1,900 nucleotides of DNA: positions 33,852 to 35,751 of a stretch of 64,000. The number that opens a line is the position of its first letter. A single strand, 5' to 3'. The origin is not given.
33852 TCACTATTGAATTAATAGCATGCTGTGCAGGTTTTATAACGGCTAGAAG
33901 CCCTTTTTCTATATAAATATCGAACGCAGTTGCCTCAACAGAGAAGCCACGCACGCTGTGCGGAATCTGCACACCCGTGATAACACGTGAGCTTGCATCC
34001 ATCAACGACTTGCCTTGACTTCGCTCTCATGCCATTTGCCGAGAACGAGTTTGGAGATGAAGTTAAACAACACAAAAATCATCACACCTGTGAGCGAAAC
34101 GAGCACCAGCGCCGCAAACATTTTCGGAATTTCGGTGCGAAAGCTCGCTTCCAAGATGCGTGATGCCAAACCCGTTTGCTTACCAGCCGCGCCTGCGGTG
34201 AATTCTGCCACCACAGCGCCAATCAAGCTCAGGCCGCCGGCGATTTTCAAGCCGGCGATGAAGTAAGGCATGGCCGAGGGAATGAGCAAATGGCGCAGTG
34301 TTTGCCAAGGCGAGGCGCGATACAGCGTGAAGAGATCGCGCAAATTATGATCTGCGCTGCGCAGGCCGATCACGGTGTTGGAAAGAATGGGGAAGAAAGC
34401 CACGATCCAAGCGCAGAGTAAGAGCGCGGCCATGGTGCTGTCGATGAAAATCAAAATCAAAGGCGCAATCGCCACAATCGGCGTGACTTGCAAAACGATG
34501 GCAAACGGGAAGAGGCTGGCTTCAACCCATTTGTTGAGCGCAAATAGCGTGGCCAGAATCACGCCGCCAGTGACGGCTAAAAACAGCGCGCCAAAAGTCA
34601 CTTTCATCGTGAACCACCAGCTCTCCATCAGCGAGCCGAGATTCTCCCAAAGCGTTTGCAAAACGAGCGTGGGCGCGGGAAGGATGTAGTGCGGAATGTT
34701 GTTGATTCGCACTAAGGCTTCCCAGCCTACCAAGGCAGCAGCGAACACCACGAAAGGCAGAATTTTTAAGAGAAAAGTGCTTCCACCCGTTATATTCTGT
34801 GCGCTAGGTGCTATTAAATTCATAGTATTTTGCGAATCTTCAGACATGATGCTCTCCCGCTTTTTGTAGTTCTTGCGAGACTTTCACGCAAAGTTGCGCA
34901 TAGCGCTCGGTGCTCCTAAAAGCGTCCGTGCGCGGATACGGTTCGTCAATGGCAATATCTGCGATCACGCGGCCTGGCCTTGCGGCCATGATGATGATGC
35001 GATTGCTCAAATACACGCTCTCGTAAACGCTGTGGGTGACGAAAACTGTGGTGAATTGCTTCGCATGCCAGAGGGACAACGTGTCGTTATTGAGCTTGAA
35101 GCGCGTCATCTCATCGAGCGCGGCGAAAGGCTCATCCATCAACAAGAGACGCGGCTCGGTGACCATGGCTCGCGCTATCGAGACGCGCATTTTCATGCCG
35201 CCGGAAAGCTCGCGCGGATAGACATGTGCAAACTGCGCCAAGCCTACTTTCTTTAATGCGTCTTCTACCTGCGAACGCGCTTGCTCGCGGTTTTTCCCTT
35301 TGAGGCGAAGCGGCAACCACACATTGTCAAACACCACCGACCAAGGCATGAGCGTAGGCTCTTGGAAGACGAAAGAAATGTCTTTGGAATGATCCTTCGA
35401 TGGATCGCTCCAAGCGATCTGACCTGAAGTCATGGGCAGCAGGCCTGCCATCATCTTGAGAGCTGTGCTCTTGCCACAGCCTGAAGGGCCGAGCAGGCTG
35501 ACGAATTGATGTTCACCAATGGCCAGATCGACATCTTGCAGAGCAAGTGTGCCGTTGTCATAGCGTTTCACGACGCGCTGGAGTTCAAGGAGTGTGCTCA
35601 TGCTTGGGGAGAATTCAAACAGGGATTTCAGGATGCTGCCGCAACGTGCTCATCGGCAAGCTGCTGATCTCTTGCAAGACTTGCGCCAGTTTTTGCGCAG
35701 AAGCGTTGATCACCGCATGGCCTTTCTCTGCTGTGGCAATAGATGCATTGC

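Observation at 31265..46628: Composite reductive pyrimidine-catabolism island with unusual partners (creatininase-family, CodA-like amidohydrolase, FAD oxidase, two NitT/TauT ABC systems, RutR-like regulator)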

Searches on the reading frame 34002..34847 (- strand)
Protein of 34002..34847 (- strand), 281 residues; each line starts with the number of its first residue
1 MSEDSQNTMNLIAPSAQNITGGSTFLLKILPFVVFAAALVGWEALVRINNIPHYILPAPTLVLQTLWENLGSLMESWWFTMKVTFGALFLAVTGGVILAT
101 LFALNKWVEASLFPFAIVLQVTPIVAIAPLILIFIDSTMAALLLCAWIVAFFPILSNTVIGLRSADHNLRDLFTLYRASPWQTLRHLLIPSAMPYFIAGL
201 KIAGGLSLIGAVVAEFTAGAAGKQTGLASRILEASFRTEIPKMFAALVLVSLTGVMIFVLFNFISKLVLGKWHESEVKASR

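Call 3: search_protein_families(library=pfam, proteins=[window:34002-34847:-])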
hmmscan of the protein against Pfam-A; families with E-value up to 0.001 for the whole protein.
window:34002-34847:- (281 aa): 1 family
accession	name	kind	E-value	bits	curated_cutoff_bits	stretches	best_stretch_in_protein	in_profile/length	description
PF00528.27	BPD_transp_1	-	2.6e-24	86.4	26.4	1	92-265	2-179/184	Binding-protein-dependent transport system inner membrane component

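Call 4: search_protein_families(library=ncbifam, proteins=[window:34002-34847:-])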
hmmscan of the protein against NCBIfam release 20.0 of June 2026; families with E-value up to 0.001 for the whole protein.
window:34002-34847:- (281 aa): 7 families
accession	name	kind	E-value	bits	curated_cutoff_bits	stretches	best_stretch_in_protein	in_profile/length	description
TIGR01183.1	ntrB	equivalog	5.3e-17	62.2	209.05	1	82-263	25-201/202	nitrate ABC transporter permease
NF040733.1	ABC_perm_U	equivalog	6e-17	62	295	1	31-273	11-249/251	ABC transporter permease subunit SaoP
NF008470.0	PRK11365.1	equivalog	1.3e-14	54.3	347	1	23-272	6-252/263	aliphatic sulfonate ABC transporter permease SsuC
NF007545.0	PRK10160.1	equivalog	2.2e-09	37.1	342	1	34-222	30-225/275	taurine ABC transporter permease TauC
TIGR03416.1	ABC_choXWV_perm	equivalog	1e-05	25.1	363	1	6-246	22-252/267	choline ABC transporter permease subunit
NF007047.0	PRK09500.1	equivalog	0.00094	18.9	326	0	74-257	57-247/257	spermidine/putrescine ABC transporter permease PotC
NF008196.0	PRK10952.1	equivalog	0.00097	18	439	0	61-219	131-288/356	glycine betaine/L-proline ABC transporter permease ProW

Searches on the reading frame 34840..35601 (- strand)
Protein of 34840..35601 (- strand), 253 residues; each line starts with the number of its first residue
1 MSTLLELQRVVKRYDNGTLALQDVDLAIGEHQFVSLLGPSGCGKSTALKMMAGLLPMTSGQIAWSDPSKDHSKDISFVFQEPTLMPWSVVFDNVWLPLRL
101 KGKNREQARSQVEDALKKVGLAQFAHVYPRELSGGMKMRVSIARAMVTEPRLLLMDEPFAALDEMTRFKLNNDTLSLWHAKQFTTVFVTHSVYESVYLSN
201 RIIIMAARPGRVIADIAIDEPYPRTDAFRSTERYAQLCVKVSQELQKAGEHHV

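Call 3: search_protein_families(library=pfam, proteins=[window:34840-35601:-])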
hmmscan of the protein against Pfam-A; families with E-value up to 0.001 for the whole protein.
window:34840-35601:- (253 aa): 5 families
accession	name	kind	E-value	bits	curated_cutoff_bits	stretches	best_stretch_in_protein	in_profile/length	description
PF00005.33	ABC_tran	-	2.5e-33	116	25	1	21-160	1-137/137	ABC transporter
PF25199.1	nSTAND_NTPase5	-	7.8e-05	23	34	1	30-94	40-105/145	Novel STAND NTPase 5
PF03215.21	Rad17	-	0.00032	21.1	23.8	1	28-67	42-79/186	Rad17 P-loop domain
PF20703.3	nSTAND1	-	0.00048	20.3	27.1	1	27-100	29-89/379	Novel STAND NTPase 1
PF02463.25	SMC_N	-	0.00083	19.3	40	0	110-196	121-205/220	RecF/RecN/SMC N terminal domain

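Call 4: search_protein_families(library=ncbifam, proteins=[window:34840-35601:-])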
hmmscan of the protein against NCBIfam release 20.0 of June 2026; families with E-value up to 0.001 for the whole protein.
window:34840-35601:- (253 aa): 184 families (the best 25 are shown)
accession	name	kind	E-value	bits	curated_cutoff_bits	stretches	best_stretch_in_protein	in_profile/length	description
NF040729.1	ABC_ATP_SaoA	equivalog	1.5e-60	204.7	360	1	6-248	3-246/248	ABC transporter ATP-binding protein SaoA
NF008420.0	PRK11247.1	equivalog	5e-56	189.7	395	1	4-248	12-245/257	aliphatic sulfonates ABC transporter ATP-binding protein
NF008421.0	PRK11248.1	equivalog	2.5e-55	187.7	357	1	4-219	1-216/255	taurine ABC transporter ATP-binding subunit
NF006987.0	PRK09452.1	equivalog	4.6e-51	173.7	482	1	2-206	15-222/378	spermidine/putrescine ABC transporter ATP-binding protein PotA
TIGR03265.1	PhnT2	equivalog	7.3e-50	170.2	457.7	1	3-206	3-209/353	putative 2-aminoethylphosphonate ABC transporter ATP-binding protein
TIGR01184.1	ntrCD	subfamily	9.5e-50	169.3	291.8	1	21-228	1-214/230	nitrate ABC transporter ATP-binding protein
TIGR01186.1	proV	subfamily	1.4e-49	169.2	326.6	1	17-207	5-205/363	betaine/proline/choline family ABC transporter ATP-binding protein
NF008653.0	PRK11650.1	subfamily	3.8e-49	167.6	432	1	4-206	3-209/357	sn-glycerol-3-phosphate ABC transporter ATP-binding protein UgpC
NF043075.1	MMSYN1_0197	equivalog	3.7e-48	164.2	550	1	4-206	2-207/341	spermidine/putrescine ABC transporter ATP-binding protein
TIGR00968.1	3a0106s01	subfamily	2.3e-47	161.5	342.75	1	7-207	3-206/237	sulfate ABC transporter ATP-binding protein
TIGR03415.1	ABC_choXWV_ATP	equivalog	2.7e-45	154.9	483.75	1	18-213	37-244/382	choline ABC transporter ATP-binding protein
TIGR01187.1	potA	subfamily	1.5e-44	152.4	355.6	1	36-212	1-179/325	polyamine ABC transporter ATP-binding protein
NF040840.2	tungstate_WtpC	equivalog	6.3e-43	147.4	440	1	5-207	2-206/347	tungstate ABC transporter ATP-binding protein WtpC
NF008105.0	PRK10851.1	equivalog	3.1e-42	144.6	502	1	5-206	3-211/362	sulfate/thiosulfate ABC transporter ATP-binding protein CysA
TIGR03258.1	PhnT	equivalog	1.1e-41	143.1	499.15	1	11-214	15-220/359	2-aminoethylphosphonate ABC transport system ATP-binding subunit PhnT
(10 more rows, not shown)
